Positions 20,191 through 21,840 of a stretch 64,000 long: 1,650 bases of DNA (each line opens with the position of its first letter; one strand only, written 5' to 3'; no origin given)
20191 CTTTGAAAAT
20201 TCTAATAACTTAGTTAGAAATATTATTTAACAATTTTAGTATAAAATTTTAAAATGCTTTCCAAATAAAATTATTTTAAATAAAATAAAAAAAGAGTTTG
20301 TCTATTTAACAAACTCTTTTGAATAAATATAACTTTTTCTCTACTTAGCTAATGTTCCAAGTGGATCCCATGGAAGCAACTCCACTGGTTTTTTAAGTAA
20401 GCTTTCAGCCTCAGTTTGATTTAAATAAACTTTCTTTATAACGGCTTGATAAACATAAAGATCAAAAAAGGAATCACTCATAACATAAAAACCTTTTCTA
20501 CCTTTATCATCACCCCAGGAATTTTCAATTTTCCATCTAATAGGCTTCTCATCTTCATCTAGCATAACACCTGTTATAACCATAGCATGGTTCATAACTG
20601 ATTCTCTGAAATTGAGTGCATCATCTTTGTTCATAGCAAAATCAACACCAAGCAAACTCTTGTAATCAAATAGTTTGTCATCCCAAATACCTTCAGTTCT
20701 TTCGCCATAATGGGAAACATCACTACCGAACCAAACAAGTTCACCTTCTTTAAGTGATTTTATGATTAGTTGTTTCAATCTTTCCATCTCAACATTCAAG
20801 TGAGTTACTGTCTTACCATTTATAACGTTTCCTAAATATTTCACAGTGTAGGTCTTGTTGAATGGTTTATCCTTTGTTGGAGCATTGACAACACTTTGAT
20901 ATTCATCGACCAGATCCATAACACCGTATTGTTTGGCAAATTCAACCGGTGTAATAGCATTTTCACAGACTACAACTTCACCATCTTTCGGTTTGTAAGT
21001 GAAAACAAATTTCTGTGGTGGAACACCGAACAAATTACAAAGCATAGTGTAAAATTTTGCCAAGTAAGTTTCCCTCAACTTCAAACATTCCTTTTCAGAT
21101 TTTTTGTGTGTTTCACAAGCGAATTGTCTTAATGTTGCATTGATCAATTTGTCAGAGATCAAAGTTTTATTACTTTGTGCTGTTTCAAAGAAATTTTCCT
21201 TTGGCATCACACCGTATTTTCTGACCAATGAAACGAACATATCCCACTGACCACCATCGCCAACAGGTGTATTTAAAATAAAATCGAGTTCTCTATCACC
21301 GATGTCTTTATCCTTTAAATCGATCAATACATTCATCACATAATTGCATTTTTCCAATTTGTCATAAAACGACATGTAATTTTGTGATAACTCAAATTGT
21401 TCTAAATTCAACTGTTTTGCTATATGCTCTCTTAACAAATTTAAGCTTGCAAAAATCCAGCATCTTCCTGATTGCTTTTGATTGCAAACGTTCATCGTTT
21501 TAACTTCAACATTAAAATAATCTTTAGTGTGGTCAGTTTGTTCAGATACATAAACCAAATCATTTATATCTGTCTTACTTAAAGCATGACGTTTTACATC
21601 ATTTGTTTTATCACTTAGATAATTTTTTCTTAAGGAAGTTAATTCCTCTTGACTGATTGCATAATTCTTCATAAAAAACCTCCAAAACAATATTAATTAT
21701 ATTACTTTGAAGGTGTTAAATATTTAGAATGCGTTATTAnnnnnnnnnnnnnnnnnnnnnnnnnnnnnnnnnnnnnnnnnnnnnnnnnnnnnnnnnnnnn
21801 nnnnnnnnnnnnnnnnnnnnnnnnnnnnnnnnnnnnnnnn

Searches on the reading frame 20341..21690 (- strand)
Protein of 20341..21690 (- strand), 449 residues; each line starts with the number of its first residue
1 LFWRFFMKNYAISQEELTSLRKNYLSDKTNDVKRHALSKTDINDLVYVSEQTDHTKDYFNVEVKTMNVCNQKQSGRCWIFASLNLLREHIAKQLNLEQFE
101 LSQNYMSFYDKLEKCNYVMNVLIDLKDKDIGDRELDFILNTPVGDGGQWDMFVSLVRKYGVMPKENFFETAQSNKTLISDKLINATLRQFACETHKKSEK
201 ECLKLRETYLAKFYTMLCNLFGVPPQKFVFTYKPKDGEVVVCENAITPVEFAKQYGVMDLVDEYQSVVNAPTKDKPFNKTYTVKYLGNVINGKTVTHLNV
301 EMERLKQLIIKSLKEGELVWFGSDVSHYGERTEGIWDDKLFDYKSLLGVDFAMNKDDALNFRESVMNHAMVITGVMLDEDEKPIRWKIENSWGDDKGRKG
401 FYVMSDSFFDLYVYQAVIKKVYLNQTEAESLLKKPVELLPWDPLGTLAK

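Call 3: search_protein_families(library=pfam, proteins=[window:20341-21690:-], max_evalue=1)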
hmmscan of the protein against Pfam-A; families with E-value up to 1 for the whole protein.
window:20341-21690:- (449 aa): 4 families
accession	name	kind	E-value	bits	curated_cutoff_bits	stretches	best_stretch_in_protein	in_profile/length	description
PF03051.21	Peptidase_C1_2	-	8.5e-149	496.5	22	1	12-445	2-438/438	Peptidase C1-like family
PF00112.29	Peptidase_C1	-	4.3e-07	30.7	20.7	2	363-405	163-203/220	Papain family cysteine protease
PF04333.18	MlaA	-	0.082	13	25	1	104-154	42-92/195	MlaA lipoprotein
PF21497.3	TcpC-like_C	-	0.45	11.3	27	1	2-55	8-64/109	Conjugal transfer protein-like, C-terminal domain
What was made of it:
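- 20341..21690 (-): Context, not part of the system: pepC (aminopeptidase C), 49 bp downstream of the RNase gene. It is a conserved neighbour even in relatives at 36% identity. PF03051 E=8.5e-149 (call 3).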
